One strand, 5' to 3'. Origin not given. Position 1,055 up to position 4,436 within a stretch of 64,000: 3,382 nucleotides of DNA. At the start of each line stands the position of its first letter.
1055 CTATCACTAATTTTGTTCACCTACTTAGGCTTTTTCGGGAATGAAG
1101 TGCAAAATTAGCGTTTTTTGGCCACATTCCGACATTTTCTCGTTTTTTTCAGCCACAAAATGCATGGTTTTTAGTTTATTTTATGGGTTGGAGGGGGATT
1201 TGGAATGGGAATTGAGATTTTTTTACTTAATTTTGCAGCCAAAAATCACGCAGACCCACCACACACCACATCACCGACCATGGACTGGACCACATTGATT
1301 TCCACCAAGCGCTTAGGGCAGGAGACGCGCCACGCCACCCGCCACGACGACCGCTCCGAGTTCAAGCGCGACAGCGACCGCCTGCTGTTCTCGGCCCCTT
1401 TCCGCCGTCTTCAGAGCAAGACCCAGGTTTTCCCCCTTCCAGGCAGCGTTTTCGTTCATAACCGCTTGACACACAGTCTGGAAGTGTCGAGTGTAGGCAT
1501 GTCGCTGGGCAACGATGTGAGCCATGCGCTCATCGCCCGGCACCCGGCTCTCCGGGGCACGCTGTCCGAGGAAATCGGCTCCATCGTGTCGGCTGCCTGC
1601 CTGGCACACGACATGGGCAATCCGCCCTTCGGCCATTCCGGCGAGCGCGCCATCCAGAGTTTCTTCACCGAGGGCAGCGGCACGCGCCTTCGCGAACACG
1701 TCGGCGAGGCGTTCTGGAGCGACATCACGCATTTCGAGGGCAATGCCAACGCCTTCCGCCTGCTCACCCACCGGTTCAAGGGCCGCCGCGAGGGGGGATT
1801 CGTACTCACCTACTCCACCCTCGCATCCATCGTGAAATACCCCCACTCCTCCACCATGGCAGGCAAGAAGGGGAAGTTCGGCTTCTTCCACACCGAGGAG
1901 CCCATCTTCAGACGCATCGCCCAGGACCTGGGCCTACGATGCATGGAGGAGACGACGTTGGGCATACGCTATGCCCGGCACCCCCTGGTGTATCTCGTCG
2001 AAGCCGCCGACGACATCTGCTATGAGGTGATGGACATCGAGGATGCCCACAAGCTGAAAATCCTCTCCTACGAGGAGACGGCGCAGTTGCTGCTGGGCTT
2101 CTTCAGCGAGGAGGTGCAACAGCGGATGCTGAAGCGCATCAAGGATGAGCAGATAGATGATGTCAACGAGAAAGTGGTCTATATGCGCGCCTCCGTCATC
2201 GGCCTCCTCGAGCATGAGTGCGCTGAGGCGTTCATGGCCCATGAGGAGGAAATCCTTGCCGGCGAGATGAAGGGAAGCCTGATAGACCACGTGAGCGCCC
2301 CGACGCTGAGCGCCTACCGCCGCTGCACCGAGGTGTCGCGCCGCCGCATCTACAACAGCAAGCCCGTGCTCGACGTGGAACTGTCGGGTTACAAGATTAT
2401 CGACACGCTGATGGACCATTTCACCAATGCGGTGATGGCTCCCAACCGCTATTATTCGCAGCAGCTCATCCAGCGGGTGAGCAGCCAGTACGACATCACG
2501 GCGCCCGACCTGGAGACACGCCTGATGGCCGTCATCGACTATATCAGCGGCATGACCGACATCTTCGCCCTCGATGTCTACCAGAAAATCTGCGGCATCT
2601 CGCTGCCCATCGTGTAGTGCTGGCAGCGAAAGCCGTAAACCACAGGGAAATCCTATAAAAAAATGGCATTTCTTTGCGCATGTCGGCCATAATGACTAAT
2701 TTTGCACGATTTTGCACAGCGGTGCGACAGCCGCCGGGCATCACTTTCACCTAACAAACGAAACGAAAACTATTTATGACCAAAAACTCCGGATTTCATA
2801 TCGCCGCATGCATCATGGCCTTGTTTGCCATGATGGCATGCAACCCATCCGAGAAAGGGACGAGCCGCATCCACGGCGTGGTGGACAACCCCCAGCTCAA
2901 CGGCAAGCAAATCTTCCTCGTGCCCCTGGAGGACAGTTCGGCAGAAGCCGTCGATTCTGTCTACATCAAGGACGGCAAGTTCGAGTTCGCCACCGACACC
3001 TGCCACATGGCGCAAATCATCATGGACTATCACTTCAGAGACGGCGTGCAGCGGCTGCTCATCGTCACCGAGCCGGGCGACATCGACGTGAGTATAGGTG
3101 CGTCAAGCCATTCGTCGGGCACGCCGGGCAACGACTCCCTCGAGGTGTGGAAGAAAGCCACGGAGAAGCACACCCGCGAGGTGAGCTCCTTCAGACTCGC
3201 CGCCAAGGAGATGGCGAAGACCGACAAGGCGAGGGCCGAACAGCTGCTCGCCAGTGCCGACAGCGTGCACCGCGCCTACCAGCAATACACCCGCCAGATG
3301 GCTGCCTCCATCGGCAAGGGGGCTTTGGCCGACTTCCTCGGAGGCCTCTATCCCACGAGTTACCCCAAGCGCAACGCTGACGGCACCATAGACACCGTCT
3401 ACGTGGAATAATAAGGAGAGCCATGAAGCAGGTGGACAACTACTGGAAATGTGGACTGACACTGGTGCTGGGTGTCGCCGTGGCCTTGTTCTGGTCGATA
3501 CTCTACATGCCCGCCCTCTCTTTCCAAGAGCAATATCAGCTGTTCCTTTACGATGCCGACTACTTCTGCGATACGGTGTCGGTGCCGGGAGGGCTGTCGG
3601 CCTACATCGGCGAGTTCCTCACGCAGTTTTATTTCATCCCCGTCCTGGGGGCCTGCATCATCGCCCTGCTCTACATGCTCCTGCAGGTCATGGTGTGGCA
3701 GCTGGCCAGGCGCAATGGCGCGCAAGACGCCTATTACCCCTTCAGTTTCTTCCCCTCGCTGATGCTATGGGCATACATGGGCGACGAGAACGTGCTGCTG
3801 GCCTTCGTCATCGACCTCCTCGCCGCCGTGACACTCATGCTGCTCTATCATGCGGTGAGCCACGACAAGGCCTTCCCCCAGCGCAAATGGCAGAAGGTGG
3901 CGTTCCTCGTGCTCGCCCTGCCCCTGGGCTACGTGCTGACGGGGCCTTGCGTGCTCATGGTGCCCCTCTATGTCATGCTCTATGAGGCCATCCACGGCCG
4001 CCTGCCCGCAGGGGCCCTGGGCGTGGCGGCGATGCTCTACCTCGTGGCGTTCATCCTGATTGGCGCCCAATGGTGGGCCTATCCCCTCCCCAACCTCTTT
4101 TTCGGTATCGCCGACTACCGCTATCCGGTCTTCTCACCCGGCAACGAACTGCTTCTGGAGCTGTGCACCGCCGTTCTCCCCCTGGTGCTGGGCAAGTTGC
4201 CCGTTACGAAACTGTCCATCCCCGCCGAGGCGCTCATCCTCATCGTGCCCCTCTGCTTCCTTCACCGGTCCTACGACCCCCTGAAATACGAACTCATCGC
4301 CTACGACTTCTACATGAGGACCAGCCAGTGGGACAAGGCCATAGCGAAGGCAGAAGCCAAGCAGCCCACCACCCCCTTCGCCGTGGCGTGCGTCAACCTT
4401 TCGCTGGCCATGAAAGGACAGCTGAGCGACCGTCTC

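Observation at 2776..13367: Triplicated, translationally coupled two-gene cassette: polytopic membrane protein plus beta-propeller lipoprotein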

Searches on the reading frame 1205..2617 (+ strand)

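Call 14: search_protein_families(library=pfam, proteins=[window:1205-2617:+], max_evalue=0.001)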
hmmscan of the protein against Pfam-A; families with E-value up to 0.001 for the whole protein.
window:1205-2617:+ (470 aa): 2 families
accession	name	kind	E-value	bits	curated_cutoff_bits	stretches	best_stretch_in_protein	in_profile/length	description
PF13286.11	HD_assoc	-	1.1e-07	32.7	22.2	1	368-461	8-91/91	Phosphohydrolase-associated domain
PF01966.28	HD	-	5.7e-07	30.3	22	1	87-155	1-50/116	HD domain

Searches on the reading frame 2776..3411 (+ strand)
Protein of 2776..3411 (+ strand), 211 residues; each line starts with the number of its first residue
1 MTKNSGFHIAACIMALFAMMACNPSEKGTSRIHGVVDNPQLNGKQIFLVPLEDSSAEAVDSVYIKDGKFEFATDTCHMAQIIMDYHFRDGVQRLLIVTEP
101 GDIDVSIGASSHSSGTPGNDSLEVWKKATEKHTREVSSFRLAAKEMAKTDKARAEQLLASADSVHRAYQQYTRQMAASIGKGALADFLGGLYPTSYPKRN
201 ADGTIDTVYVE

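Call 10: search_protein_families(library=pfam, proteins=[window:2776-3411:+], max_evalue=0.01)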
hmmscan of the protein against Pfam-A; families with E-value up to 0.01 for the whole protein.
window:2776-3411:+ (211 aa): 1 family
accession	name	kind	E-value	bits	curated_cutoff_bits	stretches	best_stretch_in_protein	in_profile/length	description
PF14289.11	DUF4369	-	7.3e-09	36.5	25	1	31-121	2-90/91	Domain of unknown function (DUF4369)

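Call 11: search_protein_families(library=ncbifam, proteins=[window:2776-3411:+], max_evalue=0.01)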
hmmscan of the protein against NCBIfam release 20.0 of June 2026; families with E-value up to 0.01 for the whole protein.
window:2776-3411:+ (211 aa): 0 families

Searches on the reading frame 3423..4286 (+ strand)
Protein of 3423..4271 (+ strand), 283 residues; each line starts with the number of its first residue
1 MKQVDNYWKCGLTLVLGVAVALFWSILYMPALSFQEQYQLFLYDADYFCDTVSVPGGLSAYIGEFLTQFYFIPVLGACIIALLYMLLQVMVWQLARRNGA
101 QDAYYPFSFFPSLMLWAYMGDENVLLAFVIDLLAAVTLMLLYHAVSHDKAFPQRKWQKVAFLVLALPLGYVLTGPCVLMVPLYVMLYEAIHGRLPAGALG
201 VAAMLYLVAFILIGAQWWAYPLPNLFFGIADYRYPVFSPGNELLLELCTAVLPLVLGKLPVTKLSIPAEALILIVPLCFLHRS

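Call 35: search_protein_families(library=pfam, proteins=[window:3423-4271:+], max_evalue=10)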
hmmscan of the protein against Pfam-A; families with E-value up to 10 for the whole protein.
seq(283 aa): 1 family
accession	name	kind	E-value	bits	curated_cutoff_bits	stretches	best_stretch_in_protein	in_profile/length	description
PF19529.4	DUF6057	-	1.6e-53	182.9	29.8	1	7-259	2-252/569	Family of unknown function (DUF6057)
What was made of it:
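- Tried and rejected: Pfam at E<=10 on the separated M halves and on the P N-terminal region found only DUF6057 (call 35).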

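Call 72: search_protein_representatives(alignment_id=A3)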
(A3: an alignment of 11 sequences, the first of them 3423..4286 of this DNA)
Query: 11 sequences, 288 profile positions. Proteins with E-value up to 0.001 (for the whole library): 2648; up to 1e-10: 1277; up to 1e-30: 321. The best 150 are listed.
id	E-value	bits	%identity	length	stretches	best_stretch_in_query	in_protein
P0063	1.3e-102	359.6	-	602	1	1-288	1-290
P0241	2.7e-81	289.7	-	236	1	3-230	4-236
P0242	2.1e-79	283.5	-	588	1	4-286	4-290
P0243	1.9e-74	267.2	-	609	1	4-286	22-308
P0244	2.1e-73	263.8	-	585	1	1-286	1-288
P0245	5.5e-68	246.0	-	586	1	1-286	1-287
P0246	1.7e-67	244.4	-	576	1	6-287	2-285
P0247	7.3e-67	242.3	-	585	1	2-278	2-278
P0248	7.7e-67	242.2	-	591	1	7-288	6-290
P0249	1.3e-66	241.5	-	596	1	2-287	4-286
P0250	2.8e-66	240.4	-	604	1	12-288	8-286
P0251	1.2e-65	238.3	-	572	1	8-288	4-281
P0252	2.9e-65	237.1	-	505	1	6-286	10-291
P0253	5.2e-65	236.2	-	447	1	2-285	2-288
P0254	9.1e-65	235.4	-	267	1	4-186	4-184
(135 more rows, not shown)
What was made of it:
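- Tried and rejected: Whole-library profile search with the M TM domain (call 72).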
